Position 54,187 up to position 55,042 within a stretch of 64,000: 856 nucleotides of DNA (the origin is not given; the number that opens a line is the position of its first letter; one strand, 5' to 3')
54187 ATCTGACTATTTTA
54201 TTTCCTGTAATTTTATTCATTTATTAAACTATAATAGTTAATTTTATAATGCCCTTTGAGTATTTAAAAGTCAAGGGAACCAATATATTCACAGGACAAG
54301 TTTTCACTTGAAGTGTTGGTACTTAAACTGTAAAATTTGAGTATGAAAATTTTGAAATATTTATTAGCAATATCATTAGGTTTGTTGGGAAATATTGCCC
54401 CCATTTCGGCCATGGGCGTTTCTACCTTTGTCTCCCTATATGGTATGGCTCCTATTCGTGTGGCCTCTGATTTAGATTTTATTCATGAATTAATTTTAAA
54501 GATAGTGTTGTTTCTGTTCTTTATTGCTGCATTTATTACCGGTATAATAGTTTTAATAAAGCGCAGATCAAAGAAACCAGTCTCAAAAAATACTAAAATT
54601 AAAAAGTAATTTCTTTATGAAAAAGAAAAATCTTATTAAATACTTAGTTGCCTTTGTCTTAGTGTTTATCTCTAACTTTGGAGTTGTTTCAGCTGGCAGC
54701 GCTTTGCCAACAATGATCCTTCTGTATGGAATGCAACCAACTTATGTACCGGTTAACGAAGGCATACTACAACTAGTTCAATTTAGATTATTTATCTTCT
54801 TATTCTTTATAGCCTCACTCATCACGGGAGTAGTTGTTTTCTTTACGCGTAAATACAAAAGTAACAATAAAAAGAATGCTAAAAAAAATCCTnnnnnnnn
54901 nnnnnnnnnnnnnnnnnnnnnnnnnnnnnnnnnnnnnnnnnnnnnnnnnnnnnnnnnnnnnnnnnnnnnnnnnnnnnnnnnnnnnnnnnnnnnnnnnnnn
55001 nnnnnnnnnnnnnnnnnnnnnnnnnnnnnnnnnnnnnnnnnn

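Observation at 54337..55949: Radical SAM/SPASM enzyme immediately preceded by two tandem paralogous small membrane-anchored peptides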

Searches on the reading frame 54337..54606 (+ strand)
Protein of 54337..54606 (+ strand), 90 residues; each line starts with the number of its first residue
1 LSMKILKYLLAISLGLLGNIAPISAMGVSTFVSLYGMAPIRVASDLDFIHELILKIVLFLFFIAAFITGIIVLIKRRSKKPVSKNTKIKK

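Call 3: search_protein_families(library=ncbifam, proteins=[window:54337-54606:+], max_evalue=1)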
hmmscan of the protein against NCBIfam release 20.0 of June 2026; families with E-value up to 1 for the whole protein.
window:54337-54606:+ (90 aa): 0 families

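Call 4: search_protein_families(library=pfam, proteins=[window:54337-54606:+], max_evalue=1)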
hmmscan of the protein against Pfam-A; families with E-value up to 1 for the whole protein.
window:54337-54606:+ (90 aa): 1 family
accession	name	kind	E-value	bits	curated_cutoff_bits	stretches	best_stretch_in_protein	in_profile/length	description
PF00951.23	Arteri_Gl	-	0.089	13.1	24.9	1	27-78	55-107/179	Arterivirus GL envelope glycoprotein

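Call 62: find_homologous_proteins(query=A3, max_evalue=0.001)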
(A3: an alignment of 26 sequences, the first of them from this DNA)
Query A3 (26 sequences) (90 aa, profile of the alignment): 15 proteins with E <= 0.001 among 3198 candidates.
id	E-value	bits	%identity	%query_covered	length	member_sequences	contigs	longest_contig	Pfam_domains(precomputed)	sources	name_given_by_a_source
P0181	3.4e-23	99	-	-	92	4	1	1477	-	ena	-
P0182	2.3e-15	74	-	-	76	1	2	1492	-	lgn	-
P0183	3.5e-15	73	-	-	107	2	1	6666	-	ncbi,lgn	-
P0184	2.0e-13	68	-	-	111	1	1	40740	-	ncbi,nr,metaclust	ncbi:hypothetical protein A3K63_02555 [Candidatus Micrarchaeota archaeon RBG_16_49_10]|nr:MAG: hypot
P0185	2.7e-13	67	-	-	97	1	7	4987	-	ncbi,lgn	-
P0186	1.3e-12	65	-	-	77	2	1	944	-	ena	-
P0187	7.1e-11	60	-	-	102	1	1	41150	-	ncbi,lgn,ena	-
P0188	1.3e-10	59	36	16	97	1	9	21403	-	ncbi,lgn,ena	-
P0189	1.6e-10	59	-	-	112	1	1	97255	-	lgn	-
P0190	1.7e-10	58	36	16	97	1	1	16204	-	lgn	-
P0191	3.2e-10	58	-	-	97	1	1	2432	-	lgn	-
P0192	2.3e-9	55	44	16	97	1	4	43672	-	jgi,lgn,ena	-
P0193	9.2e-9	53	99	98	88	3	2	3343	-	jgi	-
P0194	5.6e-8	50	-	-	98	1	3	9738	-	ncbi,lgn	-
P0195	3.5e-7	48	-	-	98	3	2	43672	-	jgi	-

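Call 63: find_encoding_contigs(protein=P0187, flank=2500, max_places=1)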
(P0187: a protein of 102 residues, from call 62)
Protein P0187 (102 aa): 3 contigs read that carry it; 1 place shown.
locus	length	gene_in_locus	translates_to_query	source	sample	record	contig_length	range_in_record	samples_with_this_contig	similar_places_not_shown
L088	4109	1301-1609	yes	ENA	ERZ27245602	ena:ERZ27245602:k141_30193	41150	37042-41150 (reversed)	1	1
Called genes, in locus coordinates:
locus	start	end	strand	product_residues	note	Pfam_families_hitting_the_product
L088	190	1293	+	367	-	PF04055:Radical_SAM, PF13186:SPASM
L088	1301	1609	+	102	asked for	-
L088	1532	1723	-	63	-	-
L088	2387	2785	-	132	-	PF04977:DivIC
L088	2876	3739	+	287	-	PF13495:Phage_int_SAM_4, PF02899:Phage_int_SAM_1, PF00589:Phage_integrase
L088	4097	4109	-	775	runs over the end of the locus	PF26449:DUF8128, PF10412:TrwB_AAD_bind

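Call 64: find_encoding_contigs(protein=P0189, flank=2500, max_places=1)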
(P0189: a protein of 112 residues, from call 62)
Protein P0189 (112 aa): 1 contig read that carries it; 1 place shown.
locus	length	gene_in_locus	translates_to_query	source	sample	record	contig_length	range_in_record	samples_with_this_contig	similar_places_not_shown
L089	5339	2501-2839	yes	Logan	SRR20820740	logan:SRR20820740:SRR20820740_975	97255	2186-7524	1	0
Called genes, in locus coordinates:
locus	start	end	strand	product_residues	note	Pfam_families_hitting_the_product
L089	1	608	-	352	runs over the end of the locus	PF01494:FAD_binding_3, PF03486:HI0933_like (faint), PF07992:Pyr_redox_2 (faint), PF12831:FAD_oxidored (weak), PF13738:Pyr_redox_3 (weak), PF22578:GGR_cat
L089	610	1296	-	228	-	PF01255:Prenyltransf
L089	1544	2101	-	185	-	-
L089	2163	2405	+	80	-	-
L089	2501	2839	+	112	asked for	-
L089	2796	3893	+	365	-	PF04055:Radical_SAM, PF13186:SPASM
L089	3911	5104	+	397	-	-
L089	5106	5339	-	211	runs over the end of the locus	PF01135:PCMT, PF01596:Methyltransf_3 (weak), PF01209:Ubie_methyltran, PF05175:MTS (weak), PF13847:Methyltransf_31, PF08241:Methyltransf_11, PF08242:Methyltransf_12 (weak), PF13649:Methyltransf_25, +1 more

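Call 65: find_encoding_contigs(protein=P0192, flank=2500, max_places=1)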
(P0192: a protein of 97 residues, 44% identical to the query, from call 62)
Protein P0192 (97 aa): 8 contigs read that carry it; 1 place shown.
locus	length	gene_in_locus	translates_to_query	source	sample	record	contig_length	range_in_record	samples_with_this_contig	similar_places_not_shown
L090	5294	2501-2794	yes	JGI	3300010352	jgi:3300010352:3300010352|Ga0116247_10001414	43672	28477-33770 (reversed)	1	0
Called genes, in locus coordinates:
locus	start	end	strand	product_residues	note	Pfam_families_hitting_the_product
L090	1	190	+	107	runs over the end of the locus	PF00886:Ribosomal_S16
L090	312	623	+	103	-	PF13083:KH_KhpA-B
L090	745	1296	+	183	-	-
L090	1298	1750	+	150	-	-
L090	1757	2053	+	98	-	-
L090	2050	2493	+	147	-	-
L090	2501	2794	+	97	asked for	-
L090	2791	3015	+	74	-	-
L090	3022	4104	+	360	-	PF04055:Radical_SAM, PF13186:SPASM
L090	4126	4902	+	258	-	-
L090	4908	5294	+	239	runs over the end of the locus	PF01746:tRNA_m1G_MT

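Call 66: find_encoding_contigs(protein=P0188, flank=2500, max_places=1)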
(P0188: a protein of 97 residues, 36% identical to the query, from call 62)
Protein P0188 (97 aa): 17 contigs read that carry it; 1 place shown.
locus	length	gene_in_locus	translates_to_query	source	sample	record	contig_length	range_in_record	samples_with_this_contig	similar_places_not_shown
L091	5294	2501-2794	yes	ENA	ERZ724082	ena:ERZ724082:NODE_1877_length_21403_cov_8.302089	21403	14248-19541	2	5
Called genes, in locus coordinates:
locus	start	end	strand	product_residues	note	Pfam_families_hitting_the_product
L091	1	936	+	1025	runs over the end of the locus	PF02463:SMC_N, PF13304:AAA_21 (weak), PF13476:AAA_23, PF06470:SMC_hinge, PF13304:AAA_21 (weak)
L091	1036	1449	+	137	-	PF00886:Ribosomal_S16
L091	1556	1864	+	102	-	PF13083:KH_KhpA-B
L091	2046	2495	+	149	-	-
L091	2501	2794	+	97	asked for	-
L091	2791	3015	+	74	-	-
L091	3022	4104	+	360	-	PF04055:Radical_SAM, PF13186:SPASM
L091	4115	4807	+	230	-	PF01746:tRNA_m1G_MT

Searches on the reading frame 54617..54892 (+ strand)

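Call 3: search_protein_families(library=ncbifam, proteins=[window:54617-54892:+], max_evalue=1)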
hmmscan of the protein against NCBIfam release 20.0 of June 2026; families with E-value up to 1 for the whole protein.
window:54617-54892:+ (92 aa): 2 families
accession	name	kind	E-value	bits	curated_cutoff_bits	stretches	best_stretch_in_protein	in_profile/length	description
NF004741.0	PRK06076.1-2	equivalog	0.19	10.9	305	1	12-69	244-301/337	NADH-quinone oxidoreductase subunit NuoH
NF041023.1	PP0621_fam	subfamily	0.5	10.7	45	0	62-90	4-32/71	PP0621 family protein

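Call 4: search_protein_families(library=pfam, proteins=[window:54617-54892:+], max_evalue=1)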
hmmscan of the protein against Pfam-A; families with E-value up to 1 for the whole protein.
window:54617-54892:+ (92 aa): 3 families
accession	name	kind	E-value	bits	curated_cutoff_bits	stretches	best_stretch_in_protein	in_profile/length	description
PF02790.20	COX2_TM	-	0.0082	16.7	22.8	1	38-90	7-58/88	Cytochrome C oxidase subunit II, transmembrane domain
PF11998.13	DUF3493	-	0.015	15.9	27.1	1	56-88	18-51/79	Low psii accumulation1 / Rep27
PF17561.7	TssO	-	0.51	10.9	29.2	1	54-89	8-44/148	Type VI secretion system, TssO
